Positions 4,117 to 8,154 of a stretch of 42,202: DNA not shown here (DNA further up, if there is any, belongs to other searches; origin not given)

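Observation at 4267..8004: Tail-anchored protein of about 1230 aa: 2x cNMP-binding, rhodanese with retained Cys, and about 750 aa of uninterrupted coiled coil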

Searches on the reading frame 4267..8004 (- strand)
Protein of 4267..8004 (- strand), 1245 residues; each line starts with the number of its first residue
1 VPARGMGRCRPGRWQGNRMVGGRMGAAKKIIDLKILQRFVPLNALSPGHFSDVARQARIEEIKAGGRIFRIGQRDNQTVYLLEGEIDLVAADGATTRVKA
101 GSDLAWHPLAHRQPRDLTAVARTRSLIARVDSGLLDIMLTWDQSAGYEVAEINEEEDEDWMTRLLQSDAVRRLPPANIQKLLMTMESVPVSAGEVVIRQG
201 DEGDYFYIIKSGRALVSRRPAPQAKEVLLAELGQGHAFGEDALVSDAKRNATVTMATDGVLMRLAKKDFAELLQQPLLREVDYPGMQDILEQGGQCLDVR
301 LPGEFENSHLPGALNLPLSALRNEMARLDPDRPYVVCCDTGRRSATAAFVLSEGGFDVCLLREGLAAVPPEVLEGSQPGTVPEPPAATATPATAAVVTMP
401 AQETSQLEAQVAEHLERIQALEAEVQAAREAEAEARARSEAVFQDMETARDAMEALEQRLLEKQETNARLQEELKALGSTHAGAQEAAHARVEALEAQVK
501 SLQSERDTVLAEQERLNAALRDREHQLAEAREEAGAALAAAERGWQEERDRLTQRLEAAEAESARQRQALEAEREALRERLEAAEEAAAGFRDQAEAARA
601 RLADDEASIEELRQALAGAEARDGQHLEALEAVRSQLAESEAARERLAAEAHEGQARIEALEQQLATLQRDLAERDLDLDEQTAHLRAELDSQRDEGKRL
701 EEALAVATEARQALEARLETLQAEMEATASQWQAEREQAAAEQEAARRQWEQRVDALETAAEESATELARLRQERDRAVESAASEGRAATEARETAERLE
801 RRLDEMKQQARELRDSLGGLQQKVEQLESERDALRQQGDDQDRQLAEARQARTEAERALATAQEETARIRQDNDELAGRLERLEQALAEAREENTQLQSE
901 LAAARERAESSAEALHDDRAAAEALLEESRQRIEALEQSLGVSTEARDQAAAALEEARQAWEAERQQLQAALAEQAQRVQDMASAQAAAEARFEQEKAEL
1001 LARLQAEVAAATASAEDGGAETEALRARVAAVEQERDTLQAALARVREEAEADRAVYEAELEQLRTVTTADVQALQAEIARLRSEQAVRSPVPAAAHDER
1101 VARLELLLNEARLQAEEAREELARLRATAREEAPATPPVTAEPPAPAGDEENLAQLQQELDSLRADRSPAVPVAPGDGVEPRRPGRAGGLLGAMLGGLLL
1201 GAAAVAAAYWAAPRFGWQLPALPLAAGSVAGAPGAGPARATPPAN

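Call 3: search_protein_families(library=pfam, proteins=[window:4267-8004:-], max_evalue=1)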
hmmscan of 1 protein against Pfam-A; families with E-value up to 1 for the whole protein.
window:4267-8004:- (1245 aa): 6 families
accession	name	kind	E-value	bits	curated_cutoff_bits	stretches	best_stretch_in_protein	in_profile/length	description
PF00027.35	cNMP_binding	-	6.9e-28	96.9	27.5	2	190-275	4-88/89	Cyclic nucleotide-binding domain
PF00581.25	Rhodanese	-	1.6e-13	51.4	22.2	1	288-367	7-98/102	Rhodanese-like domain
PF07888.16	CALCOCO1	-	4.3e-05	23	36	1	715-965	33-286/496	Calcium binding and coiled-coil domain (CALCOCO1) like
PF13870.11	CCDC113_CCDC96_CC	-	0.00093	19.4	31.6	2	751-839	48-136/177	CCDC113/CCDC96, coiled-coil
PF05899.18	Cupin_3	-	0.0098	16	23.5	1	74-102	25-52/74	EutQ-like cupin domain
PF07883.17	Cupin_2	-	0.16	12.1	27.2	1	72-101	15-43/70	Cupin domain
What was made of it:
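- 7573..7908 (-): CNB-A (aa about 10-121). It has a cNMP-binding fold with a degenerate phosphate-binding cassette, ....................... The Gly-Glu pair is absent, and Q90-P91-R92 are conserved. Pfam finds two cNMP_binding stretches (call 3).
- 7180..7527 (-): CNB-B (aa 137-252) with a canonical phosphate-binding cassette, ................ (aa 215-230). Pfam best stretch is aa 190-275 of the 1245-aa ORF, which is 167-252 here (call 3).
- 6901..7170 (-): Rhodanese domain (aa 256-345). The active-site loop is C315-D-T-G-R-R-S321, and Cys315 is encoded at nt 6991..6993. Pfam Rhodanese at 1.6e-13 (call 3).
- On cNMP_binding (PF00027): 96.9 bits against a cut-off of 27.5, in two stretches (call 3).
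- On Rhodanese (PF00581): 51.4 bits against a cut-off of 22.2 (call 3).
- On CRP/FNR transcription factors: No HTH family appears among the Pfam hits (call 3).
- Checked: Domains (call 3):
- Domain hits are well above the Pfam cut-offs (call 3). Domain hits fall only in this frame (call 3).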

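Call 4: search_protein_families(library=ncbifam, proteins=[window:4267-8004:-], max_evalue=1)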
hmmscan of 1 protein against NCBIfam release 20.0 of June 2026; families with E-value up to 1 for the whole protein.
window:4267-8004:- (1245 aa): 22 families
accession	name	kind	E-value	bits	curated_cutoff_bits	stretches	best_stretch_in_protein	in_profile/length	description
TIGR02168.1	SMC_prok_B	equivalog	4.9e-17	61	567.35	3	608-879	680-946/1181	chromosome segregation protein SMC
TIGR02169.1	SMC_prok_A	equivalog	1.6e-13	49.3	729.4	3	809-1104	669-959/1165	chromosome segregation protein SMC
NF045487.1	ASRP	equivalog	2e-13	49.8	300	3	404-538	326-462/593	archaea-specific SMC-related protein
NF058543.1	ActPatMycb56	equivalog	7.7e-11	41.4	460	1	174-278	8-110/317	acetyltransferase Pat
TIGR04523.1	Mplasa_alph_rch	subfamily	7.7e-09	34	270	2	602-928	316-632/745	helix-rich protein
NF007627.0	PRK10287.1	equivalog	9.7e-08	32.2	102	1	297-364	24-93/104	thiosulfate sulfurtransferase PspE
TIGR02981.1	phageshock_pspE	exception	3.1e-07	30.6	126.3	1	296-360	21-87/101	thiosulfate sulfurtransferase PspE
NF001195.0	PRK00162.1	equivalog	2.1e-06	28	102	1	290-358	17-85/108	thiosulfate sulfurtransferase GlpE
NF005902.0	PRK07878.1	equivalog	3.6e-06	26.1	647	1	295-359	305-371/392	adenylyltransferase/sulfurtransferase MoeZ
NF008750.0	PRK11784.1-2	equivalog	1.3e-05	24.4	241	1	294-318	16-40/346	tRNA 2-selenouridine(34) synthase MnmH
NF045521.1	rhoda_near_glyco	subfamily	0.00012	21.9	145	1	266-357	2-96/144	rhodanese homology domain-containing protein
TIGR04271.1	ThiI_C_thiazole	equivalog_domain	0.00044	20.3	70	1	289-357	22-94/101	thiazole biosynthesis protein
NF005646.0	PRK07411.1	equivalog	0.00091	18.5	633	1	280-371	283-382/390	molybdopterin-synthase adenylyltransferase MoeB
TIGR04211.1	SH3_and_anchor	equivalog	0.0076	15.9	65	3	848-940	64-155/198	TIGR04211 family SH3 domain-containing protein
NF002572.0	PRK02224.1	equivalog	0.0098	14.2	1087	1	405-921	209-702/888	DNA double-strand break repair ATPase Rad50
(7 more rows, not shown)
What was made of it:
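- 6901..7170 (-): NCBIfam gives partial matches to PspE and GlpE (call 4).
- On SMC / Rad50: TIGR02168 scores 61 bits against a cut-off of 567, and the match is confined to the coiled-coil region (call 4).
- Closest known: Single-domain rhodaneses PspE and GlpE. Same: NCBIfam gives partial matches of 28-32 bits (call 4).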

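Call 37: find_encoding_contigs(protein=window:4267-7935:-, flank=3000, max_places=4)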
Protein window:4267-7935:- (1222 aa): 3 contigs read that carry it; 1 place shown.
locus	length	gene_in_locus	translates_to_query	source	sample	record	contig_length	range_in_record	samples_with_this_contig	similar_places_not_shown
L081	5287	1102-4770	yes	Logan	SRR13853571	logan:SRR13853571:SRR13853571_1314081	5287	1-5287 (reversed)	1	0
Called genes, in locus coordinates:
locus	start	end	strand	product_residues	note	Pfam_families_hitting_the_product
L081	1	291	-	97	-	?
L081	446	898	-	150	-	PF13474:SnoaL_3, PF14534:DUF4440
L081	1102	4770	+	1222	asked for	-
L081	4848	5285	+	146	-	?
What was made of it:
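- Checked: An independent gene call on a Logan assembly of SRR13853571 gives exactly this 1222-aa product (call 37).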

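Call 38: list_cluster_members(proteins=[window:4267-7935:-])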
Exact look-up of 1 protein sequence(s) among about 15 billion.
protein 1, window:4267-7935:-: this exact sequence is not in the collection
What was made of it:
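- Tried and rejected: An exact look-up in the protein-cluster collection found nothing (call 38).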

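Call 56: search_protein_families(library=padloc, proteins=[window:4267-7935:-], max_evalue=0.01)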
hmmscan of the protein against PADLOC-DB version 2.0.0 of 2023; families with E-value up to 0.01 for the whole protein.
window:4267-7935:- (1222 aa): 5 families
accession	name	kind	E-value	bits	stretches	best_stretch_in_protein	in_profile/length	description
PDLC00553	JetC2|JetC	-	2.3e-06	23.8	1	755-1079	279-608/1361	DUF3584 domain; MukB-like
PDLC03865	LmuB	-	5.9e-06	22.7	2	433-666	538-743/1007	-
PDLC00582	JetC3|JetC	-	0.002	14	1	377-689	775-1092/1472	DUF3584 domain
PDLC00580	JetC3|JetC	-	0.0068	12.7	0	667-908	226-451/1068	DUF3584 domain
PDLC00550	JetC2|JetC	-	0.008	11.9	0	772-1051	736-996/1355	DUF3584 domain; MukB-like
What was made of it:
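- On Pycsar anti-phage effector: PADLOC returns only coiled-coil matches to JetC and LmuB (call 56).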
